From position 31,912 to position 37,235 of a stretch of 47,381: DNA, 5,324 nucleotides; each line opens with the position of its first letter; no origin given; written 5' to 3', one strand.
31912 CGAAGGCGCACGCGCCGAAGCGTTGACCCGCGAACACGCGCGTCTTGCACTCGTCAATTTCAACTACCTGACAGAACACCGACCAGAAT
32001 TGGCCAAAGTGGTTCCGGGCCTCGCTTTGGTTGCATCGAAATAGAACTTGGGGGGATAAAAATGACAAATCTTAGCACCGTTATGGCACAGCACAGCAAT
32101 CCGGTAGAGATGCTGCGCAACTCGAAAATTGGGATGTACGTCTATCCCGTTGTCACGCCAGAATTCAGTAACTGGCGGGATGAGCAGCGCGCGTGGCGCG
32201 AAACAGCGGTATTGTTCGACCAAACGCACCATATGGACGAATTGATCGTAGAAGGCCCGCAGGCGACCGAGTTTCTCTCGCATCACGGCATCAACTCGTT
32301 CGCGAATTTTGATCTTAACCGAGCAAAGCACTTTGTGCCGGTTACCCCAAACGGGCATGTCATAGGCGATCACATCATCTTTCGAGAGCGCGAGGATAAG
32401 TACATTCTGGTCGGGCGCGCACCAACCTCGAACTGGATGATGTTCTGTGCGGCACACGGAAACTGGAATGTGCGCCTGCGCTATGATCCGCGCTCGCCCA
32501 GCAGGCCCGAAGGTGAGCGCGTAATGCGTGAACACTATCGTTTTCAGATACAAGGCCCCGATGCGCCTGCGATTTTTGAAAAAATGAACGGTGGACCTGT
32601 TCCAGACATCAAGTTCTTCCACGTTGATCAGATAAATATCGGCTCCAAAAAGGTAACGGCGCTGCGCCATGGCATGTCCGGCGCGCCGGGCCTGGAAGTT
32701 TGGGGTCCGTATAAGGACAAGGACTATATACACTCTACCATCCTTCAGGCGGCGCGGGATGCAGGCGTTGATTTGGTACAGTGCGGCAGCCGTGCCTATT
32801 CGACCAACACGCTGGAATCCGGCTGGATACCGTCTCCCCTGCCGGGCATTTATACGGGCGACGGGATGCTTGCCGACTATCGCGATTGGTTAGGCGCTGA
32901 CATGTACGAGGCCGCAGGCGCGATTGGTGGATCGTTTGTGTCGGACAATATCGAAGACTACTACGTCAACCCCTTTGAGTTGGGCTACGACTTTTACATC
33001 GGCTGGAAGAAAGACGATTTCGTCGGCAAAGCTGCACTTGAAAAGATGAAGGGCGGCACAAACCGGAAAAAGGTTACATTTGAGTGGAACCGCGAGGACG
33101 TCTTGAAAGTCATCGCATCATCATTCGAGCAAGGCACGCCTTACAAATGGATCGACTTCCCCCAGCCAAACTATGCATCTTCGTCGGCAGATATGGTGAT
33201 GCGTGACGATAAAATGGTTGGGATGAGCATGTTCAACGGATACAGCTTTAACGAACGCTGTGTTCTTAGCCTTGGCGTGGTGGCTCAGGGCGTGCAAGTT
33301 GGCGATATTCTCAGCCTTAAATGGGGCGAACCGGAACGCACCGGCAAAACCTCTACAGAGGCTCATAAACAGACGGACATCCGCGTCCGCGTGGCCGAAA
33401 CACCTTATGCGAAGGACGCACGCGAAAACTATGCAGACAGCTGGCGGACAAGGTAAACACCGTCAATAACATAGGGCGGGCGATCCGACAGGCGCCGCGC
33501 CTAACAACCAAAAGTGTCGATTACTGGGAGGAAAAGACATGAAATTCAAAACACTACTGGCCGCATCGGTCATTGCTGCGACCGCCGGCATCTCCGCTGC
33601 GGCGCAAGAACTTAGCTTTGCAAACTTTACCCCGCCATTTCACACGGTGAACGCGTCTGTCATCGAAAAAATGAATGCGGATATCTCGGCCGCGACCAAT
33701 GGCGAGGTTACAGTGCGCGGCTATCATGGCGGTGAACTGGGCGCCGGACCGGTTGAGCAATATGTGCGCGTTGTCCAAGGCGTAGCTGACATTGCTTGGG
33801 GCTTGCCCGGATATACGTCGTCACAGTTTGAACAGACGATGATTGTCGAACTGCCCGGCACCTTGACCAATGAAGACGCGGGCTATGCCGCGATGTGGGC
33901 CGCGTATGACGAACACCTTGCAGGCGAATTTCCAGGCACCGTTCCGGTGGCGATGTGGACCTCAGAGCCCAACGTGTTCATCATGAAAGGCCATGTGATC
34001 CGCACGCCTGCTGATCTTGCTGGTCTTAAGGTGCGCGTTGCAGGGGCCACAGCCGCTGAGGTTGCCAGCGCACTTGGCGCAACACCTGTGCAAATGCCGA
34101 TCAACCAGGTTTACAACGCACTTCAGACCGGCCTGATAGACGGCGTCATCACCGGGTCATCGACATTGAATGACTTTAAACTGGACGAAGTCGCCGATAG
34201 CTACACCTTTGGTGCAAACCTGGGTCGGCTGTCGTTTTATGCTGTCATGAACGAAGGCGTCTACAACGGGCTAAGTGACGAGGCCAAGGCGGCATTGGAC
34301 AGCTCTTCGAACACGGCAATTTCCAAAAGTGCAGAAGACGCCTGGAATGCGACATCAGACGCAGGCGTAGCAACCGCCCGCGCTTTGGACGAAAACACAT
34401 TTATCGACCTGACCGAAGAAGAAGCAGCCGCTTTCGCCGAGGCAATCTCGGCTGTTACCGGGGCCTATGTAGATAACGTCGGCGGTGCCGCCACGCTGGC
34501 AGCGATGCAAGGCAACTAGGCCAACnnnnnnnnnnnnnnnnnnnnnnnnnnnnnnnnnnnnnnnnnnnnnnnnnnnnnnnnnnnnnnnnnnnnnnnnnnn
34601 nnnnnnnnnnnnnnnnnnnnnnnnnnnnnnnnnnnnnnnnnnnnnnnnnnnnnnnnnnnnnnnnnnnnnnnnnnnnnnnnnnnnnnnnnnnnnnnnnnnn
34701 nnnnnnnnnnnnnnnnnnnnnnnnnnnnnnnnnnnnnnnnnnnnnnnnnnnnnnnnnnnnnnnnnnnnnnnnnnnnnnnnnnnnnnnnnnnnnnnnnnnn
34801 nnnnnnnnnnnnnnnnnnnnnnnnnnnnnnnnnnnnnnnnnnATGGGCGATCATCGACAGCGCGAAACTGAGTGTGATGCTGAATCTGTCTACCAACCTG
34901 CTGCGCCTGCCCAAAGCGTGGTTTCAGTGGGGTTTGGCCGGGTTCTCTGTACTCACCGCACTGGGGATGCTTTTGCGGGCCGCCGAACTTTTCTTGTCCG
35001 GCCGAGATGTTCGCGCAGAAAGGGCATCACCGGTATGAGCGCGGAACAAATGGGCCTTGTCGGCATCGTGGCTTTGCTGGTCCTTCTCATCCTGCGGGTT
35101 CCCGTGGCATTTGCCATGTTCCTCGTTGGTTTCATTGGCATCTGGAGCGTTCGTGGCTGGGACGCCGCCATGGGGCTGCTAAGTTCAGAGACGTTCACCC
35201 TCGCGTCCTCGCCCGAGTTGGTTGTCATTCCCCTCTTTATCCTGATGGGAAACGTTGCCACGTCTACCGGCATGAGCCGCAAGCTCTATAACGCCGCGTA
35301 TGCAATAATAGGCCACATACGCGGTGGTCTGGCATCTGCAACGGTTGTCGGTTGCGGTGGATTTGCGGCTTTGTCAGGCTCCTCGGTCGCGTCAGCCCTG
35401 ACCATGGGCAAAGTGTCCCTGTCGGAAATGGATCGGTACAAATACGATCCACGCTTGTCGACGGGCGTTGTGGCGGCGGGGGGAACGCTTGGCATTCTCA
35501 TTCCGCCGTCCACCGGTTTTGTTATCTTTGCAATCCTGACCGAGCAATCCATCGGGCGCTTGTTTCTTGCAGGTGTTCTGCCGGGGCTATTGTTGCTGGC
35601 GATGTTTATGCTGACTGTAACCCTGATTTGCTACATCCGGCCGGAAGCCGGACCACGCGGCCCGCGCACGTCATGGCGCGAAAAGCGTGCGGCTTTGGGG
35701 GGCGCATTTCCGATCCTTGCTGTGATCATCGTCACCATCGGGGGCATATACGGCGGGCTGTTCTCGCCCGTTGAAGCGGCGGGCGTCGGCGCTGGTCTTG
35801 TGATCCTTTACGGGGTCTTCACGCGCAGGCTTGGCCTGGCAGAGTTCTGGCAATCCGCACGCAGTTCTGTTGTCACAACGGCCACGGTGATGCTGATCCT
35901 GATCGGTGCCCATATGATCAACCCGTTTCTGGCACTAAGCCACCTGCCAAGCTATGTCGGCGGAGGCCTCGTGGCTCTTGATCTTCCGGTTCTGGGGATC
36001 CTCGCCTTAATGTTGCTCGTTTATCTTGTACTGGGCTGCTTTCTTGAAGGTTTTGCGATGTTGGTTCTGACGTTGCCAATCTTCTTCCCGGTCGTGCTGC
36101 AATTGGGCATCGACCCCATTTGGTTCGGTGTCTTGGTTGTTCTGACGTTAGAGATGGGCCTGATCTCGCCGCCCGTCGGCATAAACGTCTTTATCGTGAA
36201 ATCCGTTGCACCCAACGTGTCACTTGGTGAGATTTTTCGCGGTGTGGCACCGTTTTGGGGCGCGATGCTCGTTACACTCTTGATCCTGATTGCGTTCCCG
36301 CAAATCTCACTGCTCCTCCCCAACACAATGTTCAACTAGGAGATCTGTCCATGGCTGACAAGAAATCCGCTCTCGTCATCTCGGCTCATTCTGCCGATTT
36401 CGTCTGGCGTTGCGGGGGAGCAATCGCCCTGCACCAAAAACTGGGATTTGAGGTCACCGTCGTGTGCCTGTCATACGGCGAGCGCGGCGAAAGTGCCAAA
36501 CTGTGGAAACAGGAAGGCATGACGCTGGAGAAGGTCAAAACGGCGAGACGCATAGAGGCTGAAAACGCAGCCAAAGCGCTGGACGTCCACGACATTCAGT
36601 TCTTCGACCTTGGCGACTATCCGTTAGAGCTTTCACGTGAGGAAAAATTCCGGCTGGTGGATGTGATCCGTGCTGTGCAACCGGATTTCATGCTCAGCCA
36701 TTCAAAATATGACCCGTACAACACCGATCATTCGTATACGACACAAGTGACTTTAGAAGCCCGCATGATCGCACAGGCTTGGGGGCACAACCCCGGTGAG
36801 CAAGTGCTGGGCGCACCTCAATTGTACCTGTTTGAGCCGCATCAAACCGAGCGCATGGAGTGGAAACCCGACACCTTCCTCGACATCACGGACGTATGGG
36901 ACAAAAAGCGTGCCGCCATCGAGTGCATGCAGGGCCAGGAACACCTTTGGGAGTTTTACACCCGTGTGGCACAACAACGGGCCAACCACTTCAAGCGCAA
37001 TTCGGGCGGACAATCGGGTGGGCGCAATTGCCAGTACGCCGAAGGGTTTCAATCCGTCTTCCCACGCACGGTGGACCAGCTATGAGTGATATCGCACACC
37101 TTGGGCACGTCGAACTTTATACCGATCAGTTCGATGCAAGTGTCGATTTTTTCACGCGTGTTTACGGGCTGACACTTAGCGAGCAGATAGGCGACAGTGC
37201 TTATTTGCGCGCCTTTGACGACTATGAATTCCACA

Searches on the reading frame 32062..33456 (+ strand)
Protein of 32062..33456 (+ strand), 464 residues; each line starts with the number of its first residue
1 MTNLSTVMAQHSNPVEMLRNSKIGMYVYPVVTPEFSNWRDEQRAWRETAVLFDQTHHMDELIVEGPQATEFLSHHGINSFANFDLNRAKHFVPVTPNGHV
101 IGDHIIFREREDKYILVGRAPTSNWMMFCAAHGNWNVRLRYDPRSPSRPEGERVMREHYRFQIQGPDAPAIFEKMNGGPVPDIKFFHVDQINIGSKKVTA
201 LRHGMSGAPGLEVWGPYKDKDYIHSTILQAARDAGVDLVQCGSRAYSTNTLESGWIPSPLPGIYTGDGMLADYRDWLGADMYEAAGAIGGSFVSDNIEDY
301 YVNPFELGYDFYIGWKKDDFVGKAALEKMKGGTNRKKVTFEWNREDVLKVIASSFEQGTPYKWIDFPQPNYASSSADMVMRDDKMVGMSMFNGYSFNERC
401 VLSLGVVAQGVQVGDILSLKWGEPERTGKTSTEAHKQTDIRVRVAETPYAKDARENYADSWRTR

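Call 16: search_protein_families(library=pfam, proteins=[window:32062-33456:+])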
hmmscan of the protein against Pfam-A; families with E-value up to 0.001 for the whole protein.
window:32062-33456:+ (464 aa): 1 family
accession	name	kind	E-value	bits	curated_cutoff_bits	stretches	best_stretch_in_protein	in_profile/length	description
PF01571.26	GCV_T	-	7.3e-37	127.4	25.6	1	35-256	24-235/255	Aminomethyltransferase folate-binding domain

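Call 17: search_protein_families(library=ncbifam, proteins=[window:32062-33456:+], max_evalue=1e-10)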
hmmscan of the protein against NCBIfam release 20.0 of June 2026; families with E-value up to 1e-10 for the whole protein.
window:32062-33456:+ (464 aa): 4 families
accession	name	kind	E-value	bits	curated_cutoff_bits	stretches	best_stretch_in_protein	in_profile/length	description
NF047885.1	VanMgalDeMLigM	equivalog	2.1e-188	627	580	1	4-463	1-459/461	vanillate/3-O-methylgallate O-demethylase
NF047633.1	SyrngDmethDesA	equivalog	1e-165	551.7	800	1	3-459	1-453/453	syringate O-demethylase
NF001567.0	PRK00389.1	subfamily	2.4e-24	86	300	1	34-254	30-233/359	glycine cleavage system aminomethyltransferase GcvT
TIGR00528.1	gcvT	equivalog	4e-17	62.2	235.85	1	34-253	28-232/362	glycine cleavage system aminomethyltransferase GcvT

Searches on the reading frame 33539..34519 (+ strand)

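Call 17: search_protein_families(library=ncbifam, proteins=[window:33539-34519:+], max_evalue=1e-10)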
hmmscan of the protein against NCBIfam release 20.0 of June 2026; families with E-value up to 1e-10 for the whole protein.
window:33539-34519:+ (326 aa): 2 families
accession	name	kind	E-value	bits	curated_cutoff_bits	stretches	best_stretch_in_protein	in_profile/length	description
NF037995.1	TRAP_S1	subfamily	1.3e-25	90.3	50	1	37-299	11-271/271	TRAP transporter substrate-binding protein DctP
TIGR00787.1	dctP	subfamily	1e-20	74.3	175.05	1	38-263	11-237/257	DctP family TRAP transporter solute-binding subunit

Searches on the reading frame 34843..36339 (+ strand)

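Call 17: search_protein_families(library=ncbifam, proteins=[window:34843-36339:+], max_evalue=1e-10)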
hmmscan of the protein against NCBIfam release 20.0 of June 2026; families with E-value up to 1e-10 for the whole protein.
window:34843-36339:+ (498 aa): 3 families
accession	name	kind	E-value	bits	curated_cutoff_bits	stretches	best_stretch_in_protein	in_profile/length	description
TIGR00786.1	dctM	subfamily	3.2e-95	319.3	268.45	1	86-493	2-405/405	TRAP transporter large permease subunit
NF011634.1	PRK15060.1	equivalog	9.8e-44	150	800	1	73-488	5-416/425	2,3-diketo-L-gulonate TRAP transporter large permease YiaN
TIGR02123.1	TRAP_fused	subfamily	1.6e-18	66.8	320.65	1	88-457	125-504/615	TRAP transporter fused permease subunit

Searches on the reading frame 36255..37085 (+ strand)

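Call 28: search_protein_families(library=ncbifam, proteins=[window:36255-37085:+], max_evalue=1e-15)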
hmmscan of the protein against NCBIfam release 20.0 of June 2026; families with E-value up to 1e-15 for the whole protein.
window:36255-37085:+ (276 aa): 1 family
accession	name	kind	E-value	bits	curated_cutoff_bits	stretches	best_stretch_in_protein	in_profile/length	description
TIGR04001.1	thiol_BshB1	equivalog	4.9e-17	62.4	182.5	1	39-232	4-182/226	bacillithiol biosynthesis deacetylase BshB1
